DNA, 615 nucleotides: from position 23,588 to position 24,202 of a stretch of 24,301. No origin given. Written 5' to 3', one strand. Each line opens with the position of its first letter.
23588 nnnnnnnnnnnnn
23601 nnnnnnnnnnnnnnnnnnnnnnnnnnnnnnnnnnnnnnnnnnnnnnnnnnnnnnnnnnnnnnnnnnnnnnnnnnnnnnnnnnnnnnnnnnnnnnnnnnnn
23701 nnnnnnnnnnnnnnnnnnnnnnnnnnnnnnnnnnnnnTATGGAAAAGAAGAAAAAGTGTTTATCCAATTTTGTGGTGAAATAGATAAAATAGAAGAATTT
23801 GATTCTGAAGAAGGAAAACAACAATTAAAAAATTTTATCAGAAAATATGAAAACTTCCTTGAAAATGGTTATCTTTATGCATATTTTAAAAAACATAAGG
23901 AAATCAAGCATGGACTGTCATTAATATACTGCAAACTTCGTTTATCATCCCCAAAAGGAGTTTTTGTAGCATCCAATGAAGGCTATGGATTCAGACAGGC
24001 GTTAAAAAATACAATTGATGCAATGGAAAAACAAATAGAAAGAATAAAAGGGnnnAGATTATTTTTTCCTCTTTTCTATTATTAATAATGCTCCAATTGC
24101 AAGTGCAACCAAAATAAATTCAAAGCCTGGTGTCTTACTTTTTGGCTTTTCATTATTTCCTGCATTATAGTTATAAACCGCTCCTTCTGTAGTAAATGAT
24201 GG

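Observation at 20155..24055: hsp20-cdc48-(CBS4+HPF) cluster: protein rescue linked to ribosome hibernation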

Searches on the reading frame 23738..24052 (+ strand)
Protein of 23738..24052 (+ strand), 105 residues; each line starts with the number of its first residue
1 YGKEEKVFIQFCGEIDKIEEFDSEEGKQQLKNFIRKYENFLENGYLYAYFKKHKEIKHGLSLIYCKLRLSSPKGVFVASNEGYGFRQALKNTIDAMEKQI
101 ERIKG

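Call 44: predict_structure(alignment_id=A3)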
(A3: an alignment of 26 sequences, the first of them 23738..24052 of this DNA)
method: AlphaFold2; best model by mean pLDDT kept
length: 105 residues; sequences in the alignment: 26
mean_pLDDT: 94.7   pTM: 0.86
mean pLDDT of the five models: 94.7, 94.0, 93.7, 93.6, 92.5
residues with pLDDT >= 90: 97; 70-90: 3; 50-70: 4; < 50: 1
segments of 3 or more residues with pLDDT < 50: none
pLDDT, mean of each block of 10 residues (from residue 1): 75 97 98 95 96 96 98 97 98 98 92
secondary structure, 60 per line:
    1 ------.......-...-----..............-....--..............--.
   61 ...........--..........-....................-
elements in order: E7-13 H23-36 H38-41 E44-57 E60-71 E74-83 H85-104

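Call 47: fold_search(model_id=the predicted structure, library=pdb)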
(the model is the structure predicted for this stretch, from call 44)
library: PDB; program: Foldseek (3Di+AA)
matches with E <= 10: 942; with E <= 0.001: 14
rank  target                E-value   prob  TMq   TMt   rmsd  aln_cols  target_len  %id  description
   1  5mmj_y                2.2e-05  1.00  0.66  0.61   3.8       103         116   13  Structure of the small subunit of the chloroplast ribosome (released 2017-01-11)
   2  8uu7_w                3.4e-05  1.00  0.69  0.72   2.7       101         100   14  Cryo-EM structure of the Listeria innocua 70S ribosome in complex with HflXr, HPF, and E-site tRNA (structure II-B) (released 2024-02-28)
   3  8uu4_w                4.7e-05  1.00  0.67  0.69   2.9       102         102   15  Cryo-EM structure of the Listeria innocua 70S ribosome in complex with HPF (structure I-A) (released 2024-02-28)
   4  28lu_y                5.0e-05  1.00  0.62  0.47   4.6       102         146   13  Structure of the Chlamydomonas reinhardtii chlororibosome with factor pY (released 2026-04-01)
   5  6eri_BV               9.6e-05  1.00  0.69  0.68   3.7       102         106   13  Structure of the chloroplast ribosome with chl-RRF and hibernation-promoting factor (released 2018-04-18)
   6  5x8r_y                1.2e-04  1.00  0.63  0.61   4.4       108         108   13  Structure of the 30S small subunit of chloroplast ribosome from spinach (released 2017-06-07)
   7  4hei_A                1.8e-04  1.00  0.66  0.74   2.8        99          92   13  2A X-RAY STRUCTURE OF HPF from VIBRIO CHOLERAE (released 2012-10-24)
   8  5zep_x                1.8e-04  1.00  0.67  0.70   3.2        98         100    9  M. smegmatis hibernating state 70S ribosome structure (released 2018-09-26)
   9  6h4n_x                5.9e-04  1.00  0.57  0.62   4.0       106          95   17  Structure of a hibernating 100S ribosome reveals an inactive conformation of the ribosomal protein S1 - 70S Hibernatin (released 2018-09-05)
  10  6qbz_MODEL_1_A        7.1e-04  1.00  0.57  0.55   3.8        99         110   12  Solution structure of the N-terminal domain of the Staphylococcus aureus Hibernation Promoting Factor (released 2019-06-19)
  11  5ngm_Av               7.6e-04  1.00  0.59  0.40   3.7       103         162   10  2.9S structure of the 70S ribosome composing the S. aureus 100S complex (released 2017-10-04)
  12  2rql_MODEL_1_A        9.2e-04  1.00  0.66  0.72   2.6        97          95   18  Solution structure of the E. coli ribosome hibernation promoting factor HPF (released 2010-02-02)
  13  4v8i_AY               9.2e-04  1.00  0.63  0.69   3.0        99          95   14  Crystal structure of YfiA bound to the 70S ribosome. (released 2014-07-09)
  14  8wi7_w                9.2e-04  1.00  0.62  0.29   3.7       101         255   14  Cryo- EM structure of Mycobacterium smegmatis 70S ribosome, bS1 and RafH. (released 2024-02-28)
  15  4v4g_Aa               1.0e-03  1.00  0.64  0.73   3.0       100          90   15  Crystal structure of five 70s ribosomes from Escherichia Coli in complex with protein Y. (released 2014-07-09)
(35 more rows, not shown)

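Call 68: search_protein_families(library=pfam, alignment_id=A3, max_evalue=0.1)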
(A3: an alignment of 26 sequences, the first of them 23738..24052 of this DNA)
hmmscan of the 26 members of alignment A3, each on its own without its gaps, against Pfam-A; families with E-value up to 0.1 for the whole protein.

A. member 1, window:23738-24052:+ (105 aa): 3 families
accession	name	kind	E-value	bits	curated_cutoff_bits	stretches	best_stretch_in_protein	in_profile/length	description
PF02482.25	Ribosomal_S30AE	-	0.0042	18.2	23.7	1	28-104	12-84/88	Sigma 54 modulation protein / S30EA ribosomal protein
PF23937.1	DUF7272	-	0.028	14.4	27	1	14-67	134-187/196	Family of unknown function (DUF7272)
PF14469.11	AKAP28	-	0.057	13.6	22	1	17-65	3-50/121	28 kDa A-kinase anchor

B. families by the number of members that match (of 26 scanned): 18 families
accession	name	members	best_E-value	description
PF02482.25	Ribosomal_S30AE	18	1.8e-05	Sigma 54 modulation protein / S30EA ribosomal protein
PF23937.1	DUF7272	2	0.015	Family of unknown function (DUF7272)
PF11215.13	DUF3010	1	0.0012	Protein of unknown function (DUF3010)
PF23728.1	Tubby_C_like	1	0.0017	Tubby C-terminal like domain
PF14969.11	DUF4508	1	0.0023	Domain of unknown function (DUF4508)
PF03120.22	DNA_ligase_OB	1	0.0049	NAD-dependent DNA ligase OB-fold domain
PF23272.1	DUF7075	1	0.0057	Domain of unknown function (DUF7075)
PF10464.14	Peptidase_U40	1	0.016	Peptidase U40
PF06125.17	DUF961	1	0.017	Bacterial protein of unknown function (DUF961)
PF07380.17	Pneumo_M2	1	0.025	Pneumovirus M2 protein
PF15704.10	Mt_ATP_synt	1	0.036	Mitochondrial ATP synthase subunit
PF22302.1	DUF6968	1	0.039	Domain of unknown function (DUF6968)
PF13413.12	HTH_25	1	0.04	Helix-turn-helix domain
PF14469.11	AKAP28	1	0.057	28 kDa A-kinase anchor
PF08231.17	SYF2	1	0.071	SYF2 splicing factor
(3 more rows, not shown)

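Call 69: search_solved_structures(query=A3, max_evalue=1)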
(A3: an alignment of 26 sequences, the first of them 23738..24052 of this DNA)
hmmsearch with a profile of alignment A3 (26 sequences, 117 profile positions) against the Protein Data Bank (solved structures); distinct sequences matched with E-value up to 1: 34.
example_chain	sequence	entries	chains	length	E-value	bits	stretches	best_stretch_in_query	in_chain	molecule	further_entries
9sr9_H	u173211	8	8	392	1.8e-33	118.2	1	2-114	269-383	Dehydrogenase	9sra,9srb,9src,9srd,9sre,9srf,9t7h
9l96_a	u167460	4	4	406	6.3e-20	74.6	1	8-111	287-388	CBS domain-containing protein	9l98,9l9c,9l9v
12dq_1y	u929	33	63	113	3.1e-05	27.2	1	63-112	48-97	Ribosome-associated inhibitor A | Protein yfiA | Protein Y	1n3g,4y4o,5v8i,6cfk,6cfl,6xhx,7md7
1l4s_A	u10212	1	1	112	3.4e-05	27.1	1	64-112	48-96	Protein yfiA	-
4v8i_AY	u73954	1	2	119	3.5e-05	27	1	63-112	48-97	Ribosome-associated inhibitor A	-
5fdu_1x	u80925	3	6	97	4.9e-05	26.6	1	63-110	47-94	Ribosome-associated inhibitor A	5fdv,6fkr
4v4g_Aa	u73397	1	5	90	0.00017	24.8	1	63-103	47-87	protein Y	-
4v8h_AX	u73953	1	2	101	0.0021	21.3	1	23-111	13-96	Probable sigma(54) modulation protein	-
6h4n_x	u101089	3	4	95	0.0027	21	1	23-107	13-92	Ribosome hibernation promoting factor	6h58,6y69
2rql_A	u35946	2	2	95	0.0037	20.5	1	23-107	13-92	Probable sigma-54 modulation protein | Ribosome hibernation promoting factor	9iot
1imu_A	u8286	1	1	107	0.0072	19.6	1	63-114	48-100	HYPOTHETICAL PROTEIN HI0257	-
9sda_9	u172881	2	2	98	0.019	18.2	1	7-108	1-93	Ribosome hibernation promoting factor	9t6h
7m4z_v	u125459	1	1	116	0.021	18.1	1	26-109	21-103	Ribosomal subunit interface protein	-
8rd8_D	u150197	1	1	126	0.024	17.9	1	8-110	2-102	30S ribosomal protein S30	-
9t0z_9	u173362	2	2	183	0.029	17.6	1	26-106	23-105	Ribosome hibernation promoting factor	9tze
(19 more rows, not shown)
